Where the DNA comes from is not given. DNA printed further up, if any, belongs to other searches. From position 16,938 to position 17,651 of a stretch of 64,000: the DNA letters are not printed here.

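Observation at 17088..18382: Dam-family methyltransferase coupled to a 137-aa PD-(D/E)xK-like protein in a low-GC island: candidate compact type II restriction-modification system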

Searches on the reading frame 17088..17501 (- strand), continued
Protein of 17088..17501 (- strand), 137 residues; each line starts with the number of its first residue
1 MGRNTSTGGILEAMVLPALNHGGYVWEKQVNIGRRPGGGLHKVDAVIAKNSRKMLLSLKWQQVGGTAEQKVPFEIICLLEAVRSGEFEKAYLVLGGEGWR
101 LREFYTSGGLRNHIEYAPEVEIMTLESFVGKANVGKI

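Call 56: list_cluster_members(proteins=[window:17088-17501:-, L050:4001-4411:+, L039:3992-4411:+, L081:3983-4417:+, P0086, P0047, P0115, P0077])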
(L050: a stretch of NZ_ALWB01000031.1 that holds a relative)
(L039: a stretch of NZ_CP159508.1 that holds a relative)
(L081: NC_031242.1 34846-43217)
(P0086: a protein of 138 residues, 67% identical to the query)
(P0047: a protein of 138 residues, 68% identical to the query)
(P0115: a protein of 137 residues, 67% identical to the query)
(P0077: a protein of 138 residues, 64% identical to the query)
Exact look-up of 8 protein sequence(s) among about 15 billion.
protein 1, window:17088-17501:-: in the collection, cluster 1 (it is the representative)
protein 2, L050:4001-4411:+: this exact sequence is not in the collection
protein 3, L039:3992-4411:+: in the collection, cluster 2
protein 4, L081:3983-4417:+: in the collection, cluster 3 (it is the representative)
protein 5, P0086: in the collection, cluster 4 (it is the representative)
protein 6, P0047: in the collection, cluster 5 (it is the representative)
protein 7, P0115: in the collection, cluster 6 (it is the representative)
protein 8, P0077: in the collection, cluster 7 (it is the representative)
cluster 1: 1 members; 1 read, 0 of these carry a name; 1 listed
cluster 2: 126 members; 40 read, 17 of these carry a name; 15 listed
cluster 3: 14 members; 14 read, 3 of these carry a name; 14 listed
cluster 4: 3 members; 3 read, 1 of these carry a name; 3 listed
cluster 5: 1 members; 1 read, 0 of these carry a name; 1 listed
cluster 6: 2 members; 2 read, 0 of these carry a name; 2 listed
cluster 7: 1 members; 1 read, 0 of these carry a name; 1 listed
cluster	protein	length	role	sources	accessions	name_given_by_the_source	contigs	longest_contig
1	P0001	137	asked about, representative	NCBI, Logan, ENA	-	-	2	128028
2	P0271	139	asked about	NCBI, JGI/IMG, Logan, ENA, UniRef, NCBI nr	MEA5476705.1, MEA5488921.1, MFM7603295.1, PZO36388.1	PD-(D/E)XK nuclease superfamily protein [Pseudanabaena galeata UHCC 0370] | hypothetical protein | PD-(D/E)XK nuclease domain-containing protein n=2 Tax=Pseudanabaena TaxID=1152 ...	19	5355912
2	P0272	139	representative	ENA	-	-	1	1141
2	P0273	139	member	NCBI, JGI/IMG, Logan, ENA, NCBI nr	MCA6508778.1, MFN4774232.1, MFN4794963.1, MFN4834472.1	MAG: PD-(D/E)XK nuclease superfamily protein [Pseudanabaena sp.] | hypothetical protein | hypothetical protein [Pseudanabaena sp. M109S1SP2A07QC]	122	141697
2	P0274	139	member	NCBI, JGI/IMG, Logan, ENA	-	hypothetical protein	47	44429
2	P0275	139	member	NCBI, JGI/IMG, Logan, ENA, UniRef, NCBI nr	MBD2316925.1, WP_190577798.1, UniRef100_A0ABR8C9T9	PD-(D/E)XK nuclease superfamily protein [Phormidium tenue] | hypothetical protein | PD-(D/E)XK nuclease domain-containing protein n=1 Tax=Phormidium tenue FACHB-1050 ...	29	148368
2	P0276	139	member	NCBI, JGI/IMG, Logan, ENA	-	hypothetical protein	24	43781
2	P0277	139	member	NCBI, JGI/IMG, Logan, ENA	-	hypothetical protein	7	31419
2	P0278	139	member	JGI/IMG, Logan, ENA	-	hypothetical protein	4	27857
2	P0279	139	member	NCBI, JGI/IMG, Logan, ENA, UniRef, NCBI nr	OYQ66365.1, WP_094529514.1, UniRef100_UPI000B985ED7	hypothetical protein B9G53_04200 [Pseudanabaena sp. SR411] | hypothetical protein | PD-(D/E)XK nuclease superfamily protein n=1 Tax=Pseudanabaena sp. SR411 TaxID=1980935 ...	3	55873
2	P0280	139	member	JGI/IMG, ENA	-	hypothetical protein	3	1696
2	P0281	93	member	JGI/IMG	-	hypothetical protein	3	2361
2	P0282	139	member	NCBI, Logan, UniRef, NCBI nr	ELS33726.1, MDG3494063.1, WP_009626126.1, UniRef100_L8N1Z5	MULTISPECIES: PD-(D/E)XK nuclease superfamily protein [Pseudanabaena] | PD-(D/E)XK nuclease domain-containing protein n=3 Tax=Pseudanabaena TaxID=1152 ...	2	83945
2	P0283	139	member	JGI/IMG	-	hypothetical protein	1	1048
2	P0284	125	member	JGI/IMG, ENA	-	hypothetical protein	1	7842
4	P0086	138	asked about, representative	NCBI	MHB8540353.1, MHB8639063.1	MAG: PD-(D/E)XK nuclease superfamily protein [Candidatus Acidiferrales bacterium]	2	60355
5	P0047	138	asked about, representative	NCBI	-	-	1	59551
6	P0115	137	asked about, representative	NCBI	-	-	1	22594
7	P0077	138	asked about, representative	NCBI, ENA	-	-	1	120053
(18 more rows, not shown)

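Call 59: find_related_loci(query=A5, collection=viral_contigs, flank=3000)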
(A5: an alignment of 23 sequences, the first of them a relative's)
Query A5 (144 aa) in viral_contigs; peptide patterns used: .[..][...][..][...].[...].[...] (x = any residue, [..] = any of these).
162 stretches matched a pattern; 83 encode a relative of the query (tblastn E <= 1e-3); the best 80 are kept; 80 distinct loci.
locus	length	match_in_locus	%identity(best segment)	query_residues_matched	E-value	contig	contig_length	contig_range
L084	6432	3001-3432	100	1-144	4e-99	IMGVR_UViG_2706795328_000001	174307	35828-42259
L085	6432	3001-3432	84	1-144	4e-83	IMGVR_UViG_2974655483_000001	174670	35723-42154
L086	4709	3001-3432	82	1-144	1e-81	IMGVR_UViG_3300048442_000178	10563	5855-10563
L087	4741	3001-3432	82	1-144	2e-81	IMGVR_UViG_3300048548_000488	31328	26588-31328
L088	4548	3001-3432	82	1-144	2e-81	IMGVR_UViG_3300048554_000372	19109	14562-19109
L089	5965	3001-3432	81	1-144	2e-81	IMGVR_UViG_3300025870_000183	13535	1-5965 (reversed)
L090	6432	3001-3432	81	1-144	6e-81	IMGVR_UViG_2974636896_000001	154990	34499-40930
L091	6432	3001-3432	77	1-144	4e-78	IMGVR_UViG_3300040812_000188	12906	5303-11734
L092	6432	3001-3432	75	1-144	7e-76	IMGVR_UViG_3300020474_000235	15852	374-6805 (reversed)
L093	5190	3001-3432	67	1-141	8e-67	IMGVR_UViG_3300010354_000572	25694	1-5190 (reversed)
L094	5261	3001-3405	72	1-135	2e-66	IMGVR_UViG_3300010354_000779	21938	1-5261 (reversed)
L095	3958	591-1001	47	1-133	1e-32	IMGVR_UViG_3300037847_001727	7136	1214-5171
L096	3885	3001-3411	47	1-133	3e-32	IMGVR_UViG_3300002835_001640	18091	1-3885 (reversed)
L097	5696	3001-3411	47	1-133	3e-32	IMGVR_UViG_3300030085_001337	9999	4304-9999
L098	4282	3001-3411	47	1-133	3e-32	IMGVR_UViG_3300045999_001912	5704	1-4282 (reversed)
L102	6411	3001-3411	47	1-133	3e-32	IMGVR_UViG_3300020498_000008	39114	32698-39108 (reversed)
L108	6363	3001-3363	47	14-130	1e-29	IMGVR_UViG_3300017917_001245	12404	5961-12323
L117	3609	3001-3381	46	12-133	9e-29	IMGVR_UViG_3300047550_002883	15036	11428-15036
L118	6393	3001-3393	43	8-136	7e-28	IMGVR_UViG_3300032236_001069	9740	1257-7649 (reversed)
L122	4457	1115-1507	43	8-136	7e-28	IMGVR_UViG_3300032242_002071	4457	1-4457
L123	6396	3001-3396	46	6-133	1e-27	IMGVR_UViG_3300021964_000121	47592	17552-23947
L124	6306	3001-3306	46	34-134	2e-27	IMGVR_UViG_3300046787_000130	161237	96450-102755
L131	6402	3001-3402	44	1-130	2e-26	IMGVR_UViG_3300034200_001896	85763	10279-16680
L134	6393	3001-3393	41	7-133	1e-23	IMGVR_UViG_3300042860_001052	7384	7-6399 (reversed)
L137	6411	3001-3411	43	1-133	2e-23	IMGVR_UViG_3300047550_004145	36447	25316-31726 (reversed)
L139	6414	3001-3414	39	5-133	3e-20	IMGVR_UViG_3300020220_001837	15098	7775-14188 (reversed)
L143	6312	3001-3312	42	32-133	6e-20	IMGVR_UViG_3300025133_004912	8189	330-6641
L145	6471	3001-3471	34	1-137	1e-19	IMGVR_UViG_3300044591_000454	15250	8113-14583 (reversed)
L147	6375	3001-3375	38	12-133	3e-19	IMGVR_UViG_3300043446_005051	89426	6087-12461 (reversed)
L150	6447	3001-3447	37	1-129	4e-18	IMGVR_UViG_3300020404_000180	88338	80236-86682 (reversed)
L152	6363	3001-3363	37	30-130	6e-18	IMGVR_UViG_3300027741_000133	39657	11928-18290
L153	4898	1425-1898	38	4-136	7e-18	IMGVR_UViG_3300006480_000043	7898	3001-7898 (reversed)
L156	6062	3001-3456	36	4-133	4e-15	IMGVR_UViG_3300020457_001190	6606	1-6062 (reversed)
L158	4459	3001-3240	36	57-133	4e-11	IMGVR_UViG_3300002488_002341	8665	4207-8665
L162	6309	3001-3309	32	28-130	6e-7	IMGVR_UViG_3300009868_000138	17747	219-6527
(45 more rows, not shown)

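Call 62: search_protein_families(library=pfam, proteins=[L123:3399-3908:+, L102:2035-2931:+, L108:1749-2678:+, L108:3375-3851:+, L118:1641-2954:+, L118:3390-4058:+, L134:1784-2728:+, L134:3441-4121:+, L117:2230-2979:+, L145:1479-2714:+], max_evalue=0.001)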
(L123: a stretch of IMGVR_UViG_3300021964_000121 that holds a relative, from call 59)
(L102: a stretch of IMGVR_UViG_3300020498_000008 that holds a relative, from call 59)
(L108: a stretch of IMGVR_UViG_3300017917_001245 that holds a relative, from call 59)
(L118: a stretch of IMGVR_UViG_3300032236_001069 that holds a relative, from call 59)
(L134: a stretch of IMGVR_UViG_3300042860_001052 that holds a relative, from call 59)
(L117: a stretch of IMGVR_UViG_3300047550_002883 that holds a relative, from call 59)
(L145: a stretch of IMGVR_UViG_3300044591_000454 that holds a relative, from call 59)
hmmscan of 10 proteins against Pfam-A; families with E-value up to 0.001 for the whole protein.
L123:3399-3908:+ (169 aa): 1 family
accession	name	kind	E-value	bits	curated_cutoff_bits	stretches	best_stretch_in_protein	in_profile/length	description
PF05869.16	Dam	-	4.2e-17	62.8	28.1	1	13-132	4-123/169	DNA N-6-adenine-methyltransferase (Dam)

L102:2035-2931:+ (298 aa): 1 family
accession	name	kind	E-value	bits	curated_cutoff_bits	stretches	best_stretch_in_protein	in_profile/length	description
PF19782.4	DUF6267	-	1.3e-80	272.1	27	2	3-222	1-264/376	Family of unknown function (DUF6267)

L108:1749-2678:+ (309 aa): 8 families
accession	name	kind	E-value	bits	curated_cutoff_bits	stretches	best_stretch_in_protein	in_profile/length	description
PF21328.3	Gp44_lid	-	1.7e-17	63.7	27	1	157-218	1-63/63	Sliding-clamp-loader large subunit, AAA+ ATPase lid domain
PF13177.12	DNA_pol3_delta2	-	6.3e-16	59.2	27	1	73-152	80-158/161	DNA polymerase III, delta subunit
PF00004.35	AAA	-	1.2e-15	58.5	21.2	1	40-148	1-125/131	ATPase family associated with various cellular activities (AAA)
PF13173.12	AAA_14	-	4.5e-06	27.1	27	1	40-131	5-96/129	AAA domain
PF05496.18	RuvB_N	-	7.3e-05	23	27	1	11-123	2-112/159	Holliday junction DNA helicase RuvB P-loop domain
PF13401.12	AAA_22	-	9.1e-05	23.2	27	0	90-130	82-120/130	AAA domain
PF25201.1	nSTAND6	-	0.00011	22.7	27.7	0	35-60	16-41/148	Novel STAND NTPase 6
PF24389.1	ORC-CDC6-like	-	0.00079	18.7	27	0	92-132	213-253/571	ORC-CDC6-like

L108:3375-3851:+ (158 aa): 0 families

L118:1641-2954:+ (437 aa): 2 families
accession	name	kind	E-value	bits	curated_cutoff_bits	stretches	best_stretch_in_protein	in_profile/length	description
PF01071.24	GARS_A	-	3.5e-09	37.2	27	1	95-275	3-190/194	Phosphoribosylglycinamide synthetase, ATP-grasp (A) domain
PF02843.22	GARS_C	-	8.6e-08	32.9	34.8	1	313-418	2-92/92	Phosphoribosylglycinamide synthetase, C domain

L118:3390-4058:+ (222 aa): 0 families

L134:1784-2728:+ (314 aa): 1 family
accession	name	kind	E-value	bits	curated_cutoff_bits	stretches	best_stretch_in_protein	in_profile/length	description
PF03851.20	UvdE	-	2.9e-61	207.6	24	1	12-280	1-265/275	UV-endonuclease UvdE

L134:3441-4121:+ (226 aa): 1 family
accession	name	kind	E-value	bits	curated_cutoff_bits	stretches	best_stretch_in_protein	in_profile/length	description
PF12705.13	PDDEXK_1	-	1.5e-07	32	22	1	105-178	114-181/247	PD-(D/E)XK nuclease superfamily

L117:2230-2979:+ (249 aa): 1 family
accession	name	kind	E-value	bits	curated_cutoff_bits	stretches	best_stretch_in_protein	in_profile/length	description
PF02511.20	Thy1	-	7.5e-40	137.2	24.8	1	25-232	7-191/191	Thymidylate synthase complementing protein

L145:1479-2714:+ (411 aa): 6 families
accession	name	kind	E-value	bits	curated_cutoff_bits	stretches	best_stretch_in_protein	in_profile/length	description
PF04851.21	ResIII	-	4.5e-18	66.1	22.5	1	4-171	3-163/164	Type III restriction enzyme, res subunit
PF00270.35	DEAD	-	1.6e-13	51.1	26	1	7-173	2-162/167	DEAD/DEAH box helicase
PF18766.7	SWI2_SNF2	-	8.2e-08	32.6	26.7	1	12-227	9-206/221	SWI2/SNF2 ATPase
PF00176.29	SNF2-rel_dom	-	0.00013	21.6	24.9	1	29-177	27-170/290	SNF2-related domain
PF00271.37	Helicase_C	-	0.00018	22.2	23.5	1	242-352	15-109/110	Helicase conserved C-terminal domain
PF13086.12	AAA_11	-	0.00059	20.1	27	0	112-156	192-237/257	AAA domain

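Call 63: search_protein_families(library=pfam, proteins=[L139:1424-2737:+, L139:3734-4504:+, L150:4845-5786:+, L158:3215-4096:+, L143:407-2932:+, L156:3-2459:+, L162:161-2866:+, L152:1812-2819:+, L131:90-1682:+, L137:1470-2714:+], max_evalue=0.001)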
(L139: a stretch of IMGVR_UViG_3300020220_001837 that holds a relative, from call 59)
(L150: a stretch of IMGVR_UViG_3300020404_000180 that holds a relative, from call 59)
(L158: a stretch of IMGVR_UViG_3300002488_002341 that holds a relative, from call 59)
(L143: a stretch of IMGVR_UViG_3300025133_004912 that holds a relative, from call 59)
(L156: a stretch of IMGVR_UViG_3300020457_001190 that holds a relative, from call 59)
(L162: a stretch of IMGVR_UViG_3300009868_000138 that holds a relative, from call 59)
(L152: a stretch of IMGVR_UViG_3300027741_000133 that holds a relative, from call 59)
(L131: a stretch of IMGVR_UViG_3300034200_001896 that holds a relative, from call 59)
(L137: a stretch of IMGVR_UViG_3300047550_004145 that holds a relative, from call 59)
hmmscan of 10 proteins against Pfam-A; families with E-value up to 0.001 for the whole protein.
L139:1424-2737:+ (437 aa): 1 family
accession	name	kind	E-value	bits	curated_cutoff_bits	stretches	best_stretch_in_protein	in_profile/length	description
PF01555.25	N6_N4_Mtase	-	2.9e-46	158.6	26.7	2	24-273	1-182/221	DNA methylase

L139:3734-4504:+ (256 aa): 2 families
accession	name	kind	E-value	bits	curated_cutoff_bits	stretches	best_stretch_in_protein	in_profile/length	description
PF01555.25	N6_N4_Mtase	-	2.8e-53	181.6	26.7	1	32-244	1-217/221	DNA methylase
PF03602.21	Cons_hypoth95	-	0.00017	21.8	24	0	13-42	94-124/182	Conserved hypothetical protein 95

L150:4845-5786:+ (313 aa): 1 family
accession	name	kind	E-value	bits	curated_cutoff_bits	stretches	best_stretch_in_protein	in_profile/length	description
PF01555.25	N6_N4_Mtase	-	4.2e-55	187.5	26.7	1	22-294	2-217/221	DNA methylase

L158:3215-4096:+ (293 aa): 1 family
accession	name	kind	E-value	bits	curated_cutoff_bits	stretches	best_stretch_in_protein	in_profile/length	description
PF01555.25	N6_N4_Mtase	-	8.1e-42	144.1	26.7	1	31-267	1-219/221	DNA methylase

L143:407-2932:+ (841 aa): 4 families
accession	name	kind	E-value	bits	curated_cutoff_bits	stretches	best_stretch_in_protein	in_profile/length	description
PF00136.26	DNA_pol_B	-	6.8e-35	121.2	23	1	343-824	17-451/453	DNA polymerase family B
PF03104.25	DNA_pol_B_exo1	-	3.5e-24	86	23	1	89-266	51-242/242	DNA polymerase family B, exonuclease domain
PF20286.3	divDNApol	-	7.7e-09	34.8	25.7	1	559-689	393-526/705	Divergent Family B DNA polymerase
PF10108.15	DNA_pol_B_exo2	-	4.3e-06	27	24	1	161-302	31-162/213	Predicted 3'-5' exonuclease related to the exonuclease domain of PolB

L156:3-2459:+ (818 aa): 4 families
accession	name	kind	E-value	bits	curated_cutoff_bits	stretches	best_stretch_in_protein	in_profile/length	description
PF25390.1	WD40_RLD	-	1.2e-54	186.4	150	2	458-741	52-346/363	RCC1-like domain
PF00415.24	RCC1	-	1.8e-43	147.3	21.7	5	562-593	1-32/50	Regulator of chromosome condensation (RCC1) repeat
PF13540.12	RCC1_2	-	1.6e-19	69.5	22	1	548-575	3-30/30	Regulator of chromosome condensation (RCC1) repeat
PF13205.12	Big_5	-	0.00053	21.1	23.6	0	372-451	29-105/105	Bacterial Ig-like domain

L162:161-2866:+ (901 aa): 4 families
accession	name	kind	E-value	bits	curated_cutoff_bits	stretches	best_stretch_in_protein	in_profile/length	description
PF20441.4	TerL_nuclease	-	5e-41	141.2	24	1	591-883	4-283/286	Terminase large subunit, endonuclease domain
PF03354.21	TerL_ATPase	-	3e-27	95.9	23.7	2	444-582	34-177/178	Terminase large subunit, ATPase domain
PF05204.19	Hom_end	-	2.4e-07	31.3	21.1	1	301-369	2-72/110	Homing endonuclease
PF14528.11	LAGLIDADG_3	-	2.9e-05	24.7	22.5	1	313-364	3-56/82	LAGLIDADG-like domain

L152:1812-2819:+ (335 aa): 1 family
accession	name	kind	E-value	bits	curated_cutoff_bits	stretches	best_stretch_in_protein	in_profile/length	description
PF20667.3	Sec10_N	-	0.00015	22.3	27.4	1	167-244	18-95/118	Exocyst complex component Sec10, N-terminal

L131:90-1682:+ (530 aa): 1 family
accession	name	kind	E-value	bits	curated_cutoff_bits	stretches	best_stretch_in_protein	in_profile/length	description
PF00118.29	Cpn60_TCP1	-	2.8e-71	241.1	34.3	1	26-527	1-486/490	TCP-1/cpn60 chaperonin family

L137:1470-2714:+ (414 aa): 4 families
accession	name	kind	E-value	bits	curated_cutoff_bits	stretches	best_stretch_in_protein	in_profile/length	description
PF04851.21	ResIII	-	7.9e-18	65.3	22.5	1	7-174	3-163/164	Type III restriction enzyme, res subunit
PF00270.35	DEAD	-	7.9e-15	55.4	26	1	10-174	2-161/167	DEAD/DEAH box helicase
PF18766.7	SWI2_SNF2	-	1.9e-06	28.1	26.7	1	13-229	7-205/221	SWI2/SNF2 ATPase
PF00271.37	Helicase_C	-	0.00013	22.6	23.5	1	241-355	11-109/110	Helicase conserved C-terminal domain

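Call 68: search_protein_families(library=pfam, proteins=[L093:3444-3842:+, L094:3431-3727:+, L124:2372-2890:+, L124:3381-3806:+, L131:3445-3996:+, L143:3548-4600:+, L153:1888-2205:+, L147:1412-2188:+, L102:2287-2946:-, L131:2674-2997:+], max_evalue=0.01)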
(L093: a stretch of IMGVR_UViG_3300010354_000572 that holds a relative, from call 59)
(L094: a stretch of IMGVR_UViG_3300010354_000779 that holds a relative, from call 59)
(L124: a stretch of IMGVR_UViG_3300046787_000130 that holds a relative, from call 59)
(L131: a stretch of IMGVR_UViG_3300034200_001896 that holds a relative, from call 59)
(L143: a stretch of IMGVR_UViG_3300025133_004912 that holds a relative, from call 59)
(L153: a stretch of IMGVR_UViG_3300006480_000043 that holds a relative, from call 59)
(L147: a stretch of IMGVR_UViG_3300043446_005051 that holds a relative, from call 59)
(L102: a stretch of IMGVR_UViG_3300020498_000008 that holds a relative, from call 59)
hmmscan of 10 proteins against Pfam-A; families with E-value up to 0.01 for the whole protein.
L093:3444-3842:+ (132 aa): 1 family
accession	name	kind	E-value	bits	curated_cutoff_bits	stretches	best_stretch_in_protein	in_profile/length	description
PF23790.1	Kyano_Gp96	-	4.3e-37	127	27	1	31-131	2-109/110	Kyanoviridae Gp96 protein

L094:3431-3727:+ (98 aa): 0 families

L124:2372-2890:+ (172 aa): 1 family
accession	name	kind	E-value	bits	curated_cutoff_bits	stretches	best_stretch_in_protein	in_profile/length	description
PF00692.24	dUTPase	-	1.4e-08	35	22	1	55-170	22-129/129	dUTPase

L124:3381-3806:+ (141 aa): 2 families
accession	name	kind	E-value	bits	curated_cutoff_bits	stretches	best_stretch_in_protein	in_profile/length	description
PF00011.27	HSP20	-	1.6e-17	63.9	20.8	1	44-138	3-101/102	Hsp20/alpha crystallin family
PF07873.16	YabP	-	0.0021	18.2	27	1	56-81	19-44/64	YabP family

L131:3445-3996:+ (183 aa): 0 families

L143:3548-4600:+ (350 aa): 6 families
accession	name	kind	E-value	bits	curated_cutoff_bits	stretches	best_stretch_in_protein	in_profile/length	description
PF00154.27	RecA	-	1.3e-16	61.3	27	1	32-272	32-261/262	recA bacterial DNA recombination protein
PF13479.12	AAA_24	-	3.5e-05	24.2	27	1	55-155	2-78/195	AAA domain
PF06745.19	ATPase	-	9.4e-05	22.3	26.6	1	48-201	12-164/231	KaiC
PF13481.12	AAA_25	-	0.00011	22.4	27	1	49-167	27-169/195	AAA domain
PF08423.17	Rad51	-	0.00014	21.7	22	1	33-235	8-214/244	Rad51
PF20720.3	nSTAND3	-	0.00039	20.6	27.2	1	54-185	16-109/155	Novel STAND NTPase 3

L153:1888-2205:+ (105 aa): 0 families

L147:1412-2188:+ (258 aa): 2 families
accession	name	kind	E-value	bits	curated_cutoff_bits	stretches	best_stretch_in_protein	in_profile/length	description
PF00149.33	Metallophos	-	2.1e-11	45.1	21.5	1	1-225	1-190/191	Calcineurin-like phosphoesterase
PF12850.12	Metallophos_2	-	5.1e-07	30.3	27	1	1-103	1-83/154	Calcineurin-like phosphoesterase superfamily domain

L102:2287-2946:- (219 aa): 0 families

L131:2674-2997:+ (107 aa): 0 families
